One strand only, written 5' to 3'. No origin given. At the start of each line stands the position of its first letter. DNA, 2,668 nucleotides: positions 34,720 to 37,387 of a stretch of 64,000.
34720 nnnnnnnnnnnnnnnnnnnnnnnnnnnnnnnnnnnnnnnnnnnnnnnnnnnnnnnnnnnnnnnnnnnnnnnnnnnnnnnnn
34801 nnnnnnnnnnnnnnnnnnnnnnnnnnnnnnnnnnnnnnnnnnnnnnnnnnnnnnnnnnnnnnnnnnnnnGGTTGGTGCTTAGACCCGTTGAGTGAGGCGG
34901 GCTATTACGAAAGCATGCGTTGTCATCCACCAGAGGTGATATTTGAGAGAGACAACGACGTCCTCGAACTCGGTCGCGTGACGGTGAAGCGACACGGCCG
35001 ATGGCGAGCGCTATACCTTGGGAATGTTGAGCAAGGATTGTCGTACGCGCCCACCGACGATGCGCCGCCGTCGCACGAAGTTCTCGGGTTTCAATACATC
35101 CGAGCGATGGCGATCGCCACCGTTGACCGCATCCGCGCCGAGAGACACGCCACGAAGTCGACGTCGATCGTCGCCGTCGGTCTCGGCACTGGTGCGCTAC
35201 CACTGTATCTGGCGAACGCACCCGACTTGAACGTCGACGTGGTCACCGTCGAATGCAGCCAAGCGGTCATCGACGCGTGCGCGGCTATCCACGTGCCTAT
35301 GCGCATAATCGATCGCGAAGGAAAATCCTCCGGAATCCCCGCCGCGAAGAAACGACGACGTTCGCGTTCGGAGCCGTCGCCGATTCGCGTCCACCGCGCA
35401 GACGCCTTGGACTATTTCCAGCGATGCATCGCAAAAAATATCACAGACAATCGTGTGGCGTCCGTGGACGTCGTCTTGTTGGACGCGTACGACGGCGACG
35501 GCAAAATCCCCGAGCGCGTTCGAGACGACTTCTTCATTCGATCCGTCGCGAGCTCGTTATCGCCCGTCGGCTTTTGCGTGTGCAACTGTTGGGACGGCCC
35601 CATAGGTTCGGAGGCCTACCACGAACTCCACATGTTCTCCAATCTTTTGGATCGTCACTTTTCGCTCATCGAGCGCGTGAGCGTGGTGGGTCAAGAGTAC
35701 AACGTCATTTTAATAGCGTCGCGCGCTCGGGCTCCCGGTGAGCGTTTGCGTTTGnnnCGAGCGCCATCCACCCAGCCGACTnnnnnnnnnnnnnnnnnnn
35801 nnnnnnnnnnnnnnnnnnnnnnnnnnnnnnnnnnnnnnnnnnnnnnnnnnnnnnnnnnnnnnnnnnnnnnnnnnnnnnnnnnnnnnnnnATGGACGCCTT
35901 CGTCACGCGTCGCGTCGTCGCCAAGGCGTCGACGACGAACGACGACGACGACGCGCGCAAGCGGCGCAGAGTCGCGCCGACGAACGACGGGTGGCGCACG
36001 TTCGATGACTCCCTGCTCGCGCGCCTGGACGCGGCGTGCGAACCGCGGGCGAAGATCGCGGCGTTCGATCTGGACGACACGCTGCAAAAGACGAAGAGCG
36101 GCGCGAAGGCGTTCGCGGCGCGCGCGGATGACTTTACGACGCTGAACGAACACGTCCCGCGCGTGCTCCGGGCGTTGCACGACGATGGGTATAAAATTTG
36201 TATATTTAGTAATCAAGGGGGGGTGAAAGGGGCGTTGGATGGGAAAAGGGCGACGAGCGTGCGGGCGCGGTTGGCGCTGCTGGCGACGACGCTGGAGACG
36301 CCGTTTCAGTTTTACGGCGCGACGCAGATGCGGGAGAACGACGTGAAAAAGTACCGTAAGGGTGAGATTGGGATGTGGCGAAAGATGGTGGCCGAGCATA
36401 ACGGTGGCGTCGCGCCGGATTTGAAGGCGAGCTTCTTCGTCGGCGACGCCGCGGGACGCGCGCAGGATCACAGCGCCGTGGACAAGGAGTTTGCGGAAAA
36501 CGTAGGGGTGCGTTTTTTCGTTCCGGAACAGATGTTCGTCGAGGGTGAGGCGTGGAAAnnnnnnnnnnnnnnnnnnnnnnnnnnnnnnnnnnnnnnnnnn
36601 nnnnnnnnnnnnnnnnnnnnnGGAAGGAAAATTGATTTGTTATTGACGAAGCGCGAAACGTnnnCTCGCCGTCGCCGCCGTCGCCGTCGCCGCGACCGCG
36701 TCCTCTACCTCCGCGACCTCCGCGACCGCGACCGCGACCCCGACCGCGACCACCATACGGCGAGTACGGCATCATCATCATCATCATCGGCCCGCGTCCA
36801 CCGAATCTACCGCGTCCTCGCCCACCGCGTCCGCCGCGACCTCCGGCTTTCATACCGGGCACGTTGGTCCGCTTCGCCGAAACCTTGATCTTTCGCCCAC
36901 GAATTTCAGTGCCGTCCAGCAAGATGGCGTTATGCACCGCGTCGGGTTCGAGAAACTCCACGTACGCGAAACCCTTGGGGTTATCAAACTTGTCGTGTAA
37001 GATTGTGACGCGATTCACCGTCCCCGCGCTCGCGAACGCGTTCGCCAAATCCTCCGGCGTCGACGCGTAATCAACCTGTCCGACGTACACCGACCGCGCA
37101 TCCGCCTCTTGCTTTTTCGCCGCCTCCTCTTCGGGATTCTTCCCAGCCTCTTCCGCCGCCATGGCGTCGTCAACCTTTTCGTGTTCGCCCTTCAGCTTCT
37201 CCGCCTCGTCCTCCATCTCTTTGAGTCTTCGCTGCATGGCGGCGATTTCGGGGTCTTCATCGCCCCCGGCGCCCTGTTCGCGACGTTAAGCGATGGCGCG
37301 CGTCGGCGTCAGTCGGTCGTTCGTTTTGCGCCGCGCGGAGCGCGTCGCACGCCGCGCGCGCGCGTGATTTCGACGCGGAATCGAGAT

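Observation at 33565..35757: SETD7-like MORN+SET lysine methyltransferase fused to a spermidine-synthase-like class I SAM domain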

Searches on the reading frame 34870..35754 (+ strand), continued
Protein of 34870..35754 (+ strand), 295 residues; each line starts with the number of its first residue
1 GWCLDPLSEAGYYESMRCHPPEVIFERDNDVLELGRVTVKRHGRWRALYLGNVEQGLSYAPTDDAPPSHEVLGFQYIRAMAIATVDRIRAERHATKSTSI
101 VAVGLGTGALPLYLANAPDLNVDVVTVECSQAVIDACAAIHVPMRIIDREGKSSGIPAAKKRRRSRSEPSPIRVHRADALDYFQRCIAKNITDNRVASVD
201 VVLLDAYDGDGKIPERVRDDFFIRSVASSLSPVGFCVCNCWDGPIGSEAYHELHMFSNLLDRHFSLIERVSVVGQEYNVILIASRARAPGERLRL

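Call 46: search_solved_structures(query=A5, max_evalue=1, show_alignments=5)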
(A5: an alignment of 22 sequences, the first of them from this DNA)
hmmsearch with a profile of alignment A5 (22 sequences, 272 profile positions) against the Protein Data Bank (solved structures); distinct sequences matched with E-value up to 1: 43.
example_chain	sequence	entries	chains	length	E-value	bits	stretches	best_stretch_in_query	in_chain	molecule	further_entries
5wcj_A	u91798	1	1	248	1.5e-13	53.6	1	94-225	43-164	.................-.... protein 13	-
3gjy_A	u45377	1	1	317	4.6e-11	45.4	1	67-241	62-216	Spermidine synthase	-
6o64_A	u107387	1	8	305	5.3e-07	32.1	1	91-223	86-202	Spermidine synthase 2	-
6o65_A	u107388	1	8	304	2e-06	30.2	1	93-223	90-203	Spermidine synthase 1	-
1xj5_A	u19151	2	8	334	2.5e-06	29.9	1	93-223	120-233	Spermidine synthase 1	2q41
6o63_A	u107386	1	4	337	2.5e-06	29.8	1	93-223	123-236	Spermidine synthase 1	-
3o4f_A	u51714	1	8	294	9.8e-06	27.9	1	91-223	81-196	Spermidine synthase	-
4uoe_A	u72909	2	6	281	1.4e-05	27.4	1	91-249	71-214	SPERMIDINE SYNTHASE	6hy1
2pwp_A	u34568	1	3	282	1.4e-05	27.4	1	91-249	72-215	Spermidine synthase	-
2hte_A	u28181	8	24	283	1.4e-05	27.4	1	91-249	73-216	Spermidine synthase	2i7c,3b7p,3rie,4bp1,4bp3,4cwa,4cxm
2pss_A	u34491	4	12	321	2e-05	26.9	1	91-249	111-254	Spermidine synthase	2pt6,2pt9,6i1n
7xif_A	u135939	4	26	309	0.00024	23.3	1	92-223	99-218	Polyamine aminopropyltransferase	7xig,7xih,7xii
6qmm_B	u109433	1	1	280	0.00055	22.2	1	92-221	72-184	Polyamine aminopropyltransferase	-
1inl_A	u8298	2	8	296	0.00078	21.7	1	92-221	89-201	Spermidine synthase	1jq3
1uir_A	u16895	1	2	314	0.0016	20.7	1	88-221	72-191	Polyamine Aminopropyltransferase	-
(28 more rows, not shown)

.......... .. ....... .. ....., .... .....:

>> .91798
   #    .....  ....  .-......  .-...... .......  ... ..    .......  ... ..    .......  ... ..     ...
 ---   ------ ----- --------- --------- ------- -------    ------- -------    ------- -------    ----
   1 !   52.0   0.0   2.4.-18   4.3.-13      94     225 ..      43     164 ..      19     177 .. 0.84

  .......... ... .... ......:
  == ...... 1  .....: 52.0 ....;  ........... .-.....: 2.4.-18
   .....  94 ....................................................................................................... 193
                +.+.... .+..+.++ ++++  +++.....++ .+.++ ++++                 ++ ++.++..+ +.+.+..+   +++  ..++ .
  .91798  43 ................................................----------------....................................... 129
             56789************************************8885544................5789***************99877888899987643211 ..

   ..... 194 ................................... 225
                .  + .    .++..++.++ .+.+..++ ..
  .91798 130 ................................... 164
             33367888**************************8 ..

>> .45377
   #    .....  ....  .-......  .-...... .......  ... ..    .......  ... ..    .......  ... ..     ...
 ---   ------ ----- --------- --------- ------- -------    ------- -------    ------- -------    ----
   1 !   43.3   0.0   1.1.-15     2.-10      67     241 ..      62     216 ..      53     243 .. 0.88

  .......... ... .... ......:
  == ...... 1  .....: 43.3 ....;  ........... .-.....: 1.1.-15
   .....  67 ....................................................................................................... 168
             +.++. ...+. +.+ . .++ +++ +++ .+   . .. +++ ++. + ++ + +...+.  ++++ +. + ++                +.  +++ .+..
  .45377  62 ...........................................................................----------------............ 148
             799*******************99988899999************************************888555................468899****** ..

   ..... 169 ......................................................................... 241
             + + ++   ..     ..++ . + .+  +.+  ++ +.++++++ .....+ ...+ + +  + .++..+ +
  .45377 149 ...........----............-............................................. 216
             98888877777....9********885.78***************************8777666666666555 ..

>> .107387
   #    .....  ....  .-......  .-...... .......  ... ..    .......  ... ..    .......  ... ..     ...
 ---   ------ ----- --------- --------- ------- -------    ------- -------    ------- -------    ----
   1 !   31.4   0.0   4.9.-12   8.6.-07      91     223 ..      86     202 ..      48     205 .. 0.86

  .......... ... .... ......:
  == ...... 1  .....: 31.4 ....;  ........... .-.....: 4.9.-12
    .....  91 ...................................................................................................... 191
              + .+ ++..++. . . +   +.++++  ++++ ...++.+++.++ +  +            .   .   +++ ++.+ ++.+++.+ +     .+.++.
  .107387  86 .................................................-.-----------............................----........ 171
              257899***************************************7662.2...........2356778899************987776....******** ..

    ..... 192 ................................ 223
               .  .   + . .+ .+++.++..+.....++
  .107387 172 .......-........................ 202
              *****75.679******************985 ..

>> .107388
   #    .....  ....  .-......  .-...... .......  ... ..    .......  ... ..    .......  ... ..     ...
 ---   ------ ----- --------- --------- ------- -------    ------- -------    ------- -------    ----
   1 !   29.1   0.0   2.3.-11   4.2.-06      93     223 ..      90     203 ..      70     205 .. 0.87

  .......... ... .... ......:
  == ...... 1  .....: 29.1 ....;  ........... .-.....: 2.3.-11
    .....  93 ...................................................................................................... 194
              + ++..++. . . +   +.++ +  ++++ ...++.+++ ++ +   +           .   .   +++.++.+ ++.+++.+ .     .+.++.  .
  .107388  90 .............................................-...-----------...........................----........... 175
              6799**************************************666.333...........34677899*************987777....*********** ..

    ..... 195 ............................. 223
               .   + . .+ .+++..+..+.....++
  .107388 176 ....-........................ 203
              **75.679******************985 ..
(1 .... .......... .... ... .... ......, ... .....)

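Call 49: find_homologous_proteins(query=A5, max_evalue=0.00001)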
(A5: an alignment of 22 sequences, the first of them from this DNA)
Query A5 (22 sequences) (287 aa, profile of the alignment): 17 proteins with E <= 0.00001 among 8000 candidates.
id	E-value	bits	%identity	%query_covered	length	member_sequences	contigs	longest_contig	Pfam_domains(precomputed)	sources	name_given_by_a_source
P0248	7.8e-86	305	32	97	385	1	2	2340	-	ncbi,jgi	jgi:spermidine synthase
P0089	4.8e-80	286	31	97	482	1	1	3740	-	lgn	-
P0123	1.5e-79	285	28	98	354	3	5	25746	-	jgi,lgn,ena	-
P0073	2.7e-78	281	49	92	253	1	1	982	-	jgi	jgi:hypothetical protein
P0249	4.2e-76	274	29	92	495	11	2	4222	-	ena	-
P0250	6.2e-75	270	31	98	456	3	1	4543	-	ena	-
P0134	4.9e-71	257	26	98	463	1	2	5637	-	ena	-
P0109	1.6e-66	242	33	99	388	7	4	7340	-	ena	-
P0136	3.0e-56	208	31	80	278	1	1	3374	-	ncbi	ncbi:MAG: hypothetical protein SGPRY_013687, partial [Prymnesium sp.]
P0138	7.4e-55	204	30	74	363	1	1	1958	PF01564.24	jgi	-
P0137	1.6e-53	199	26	80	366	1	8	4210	-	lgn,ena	-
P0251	2.3e-40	156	100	44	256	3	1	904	-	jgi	jgi:hypothetical protein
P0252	4.0e-22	97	29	49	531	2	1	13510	PF13649.13,PF01564.24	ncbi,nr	ncbi:MAG: fused MFS/spermidine synthase [Planctomycetes bacterium]|nr:fused MFS/spermidine synthase 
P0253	7.8e-21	92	27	14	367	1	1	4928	PF13649.13,PF01564.24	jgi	-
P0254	5.5e-20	89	25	49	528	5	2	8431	PF01564.24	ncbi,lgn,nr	ncbi:MAG: fused MFS/spermidine synthase [Planctomycetes bacterium]|nr:fused MFS/spermidine synthase 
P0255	2.0e-17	81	27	49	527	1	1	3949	PF01564.24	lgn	-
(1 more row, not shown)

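Call 61: search_protein_families(library=ncbifam, alignment_id=A5, max_evalue=0.01)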
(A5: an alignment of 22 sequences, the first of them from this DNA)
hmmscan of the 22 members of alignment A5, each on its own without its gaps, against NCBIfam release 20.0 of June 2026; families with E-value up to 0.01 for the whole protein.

A. member 1, seq(287 aa): 1 family
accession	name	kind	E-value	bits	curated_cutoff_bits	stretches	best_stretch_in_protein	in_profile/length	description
NF003380.0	PRK04457.1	equivalog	1.7e-09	37.1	304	1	194-245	135-185/265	polyamine aminopropyltransferase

B. families by the number of members that match (of 22 scanned): 16 families
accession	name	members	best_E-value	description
NF003380.0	PRK04457.1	22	1.5e-19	polyamine aminopropyltransferase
NF037959.1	MFS_SpdSyn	18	2.8e-12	fused MFS/spermidine synthase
NF002010.0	PRK00811.1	9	1.5e-05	polyamine aminopropyltransferase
TIGR04188.1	methyltr_grsp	5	9.5e-06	ATP-grasp peptide maturase system methyltransferase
NF002956.0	PRK03612.1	2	3e-06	polyamine aminopropyltransferase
NF002435.0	PRK01581.1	2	0.00074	polyamine aminopropyltransferase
TIGR00417.1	speE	2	0.0015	spermidine synthase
NF001790.0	PRK00517.3-3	2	0.0019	50S ribosomal protein L11 methyltransferase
TIGR00755.1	ksgA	1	0.00038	16S rRNA (adenine(1518)-N(6)/adenine(1519)-N(6))-dimethyltransferase RsmA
NF043040.1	corrin_prot_MT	1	0.00059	corrinoid protein-associated methyltransferase CpaM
TIGR00091.1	TIGR00091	1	0.00086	tRNA (guanosine(46)-N7)-methyltransferase TrmB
TIGR01983.1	UbiG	1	0.00096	bifunctional 2-polyprenyl-6-hydroxyphenol methylase/3-demethylubiquinol 3-O-methyltransferase UbiG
NF007023.0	PRK09489.1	1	0.0018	16S rRNA (guanine(1207)-N(2))-methyltransferase RsmC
NF053511.1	tRNA_U34_MnmM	1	0.0032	tRNA 5-(aminomethyl)-2-thiouridylate-methyltransferase MnmM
NF000058.2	Erm41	1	0.0046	23S rRNA (adenine(2058)-N(6))-methyltransferase Erm(41)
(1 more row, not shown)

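Call 62: search_protein_families(library=pfam, alignment_id=A5, max_evalue=0.01)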
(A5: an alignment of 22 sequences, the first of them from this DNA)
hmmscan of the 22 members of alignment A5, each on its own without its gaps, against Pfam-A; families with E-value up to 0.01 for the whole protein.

A. member 1, seq(287 aa): 0 families

B. families by the number of members that match (of 22 scanned): 14 families
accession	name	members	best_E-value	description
PF13649.12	Methyltransf_25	4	0.00053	Methyltransferase domain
PF00891.24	Methyltransf_2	3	0.00021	O-methyltransferase domain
PF01564.23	Spermine_synth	3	0.00095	Spermine/spermidine synthase domain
PF08241.18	Methyltransf_11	2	0.0053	Methyltransferase domain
PF01728.25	FtsJ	1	0.00024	FtsJ-like methyltransferase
PF05175.20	MTS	1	0.00034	Methyltransferase small domain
PF02558.23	ApbA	1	0.00098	Ketopantoate reductase PanE/ApbA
PF08242.18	Methyltransf_12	1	0.001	Methyltransferase domain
PF06962.18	rRNA_methylase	1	0.0021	Putative rRNA methylase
PF00398.26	RrnaAD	1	0.0026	Ribosomal RNA adenine dimethylase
PF13489.12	Methyltransf_23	1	0.0031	Methyltransferase domain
PF12692.13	Methyltransf_17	1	0.0051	S-adenosyl-L-methionine methyltransferase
PF01135.25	PCMT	1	0.0059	Protein-L-isoaspartate(D-aspartate) O-methyltransferase (PCMT)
PF21261.3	RRP40_N_mamm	1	0.0064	Mammalian exosome complex component RRP40, N-terminal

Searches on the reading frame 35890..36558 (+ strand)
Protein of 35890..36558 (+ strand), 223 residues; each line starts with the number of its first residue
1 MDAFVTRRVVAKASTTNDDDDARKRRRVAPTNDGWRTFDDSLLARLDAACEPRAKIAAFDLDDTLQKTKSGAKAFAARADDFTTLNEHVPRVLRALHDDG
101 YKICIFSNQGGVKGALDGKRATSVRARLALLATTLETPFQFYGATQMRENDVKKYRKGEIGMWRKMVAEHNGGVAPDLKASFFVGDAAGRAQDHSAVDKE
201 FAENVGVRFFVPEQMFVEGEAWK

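Call 63: search_protein_families(library=pfam, proteins=[window:35890-36558:+], max_evalue=0.001)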
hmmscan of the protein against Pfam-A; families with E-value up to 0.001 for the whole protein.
window:35890-36558:+ (223 aa): 1 family
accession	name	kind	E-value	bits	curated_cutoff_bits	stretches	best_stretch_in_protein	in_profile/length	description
PF08645.17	PNK3P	-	1.1e-43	149.2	22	1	55-216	1-161/161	Polynucleotide kinase 3 phosphatase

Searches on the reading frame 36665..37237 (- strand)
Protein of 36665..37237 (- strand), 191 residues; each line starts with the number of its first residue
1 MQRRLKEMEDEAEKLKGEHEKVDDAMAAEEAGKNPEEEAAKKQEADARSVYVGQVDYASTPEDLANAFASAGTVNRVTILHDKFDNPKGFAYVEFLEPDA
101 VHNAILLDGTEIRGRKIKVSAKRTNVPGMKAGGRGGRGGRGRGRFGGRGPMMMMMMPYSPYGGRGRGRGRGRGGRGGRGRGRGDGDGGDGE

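Call 63: search_protein_families(library=pfam, proteins=[window:36665-37237:-], max_evalue=0.001)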
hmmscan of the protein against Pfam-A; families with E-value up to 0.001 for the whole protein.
window:36665-37237:- (191 aa): 1 family
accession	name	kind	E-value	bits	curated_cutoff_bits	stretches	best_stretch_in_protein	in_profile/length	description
PF00076.28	RRM_1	-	1.1e-13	51.2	20.7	1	50-118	1-70/70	RNA recognition motif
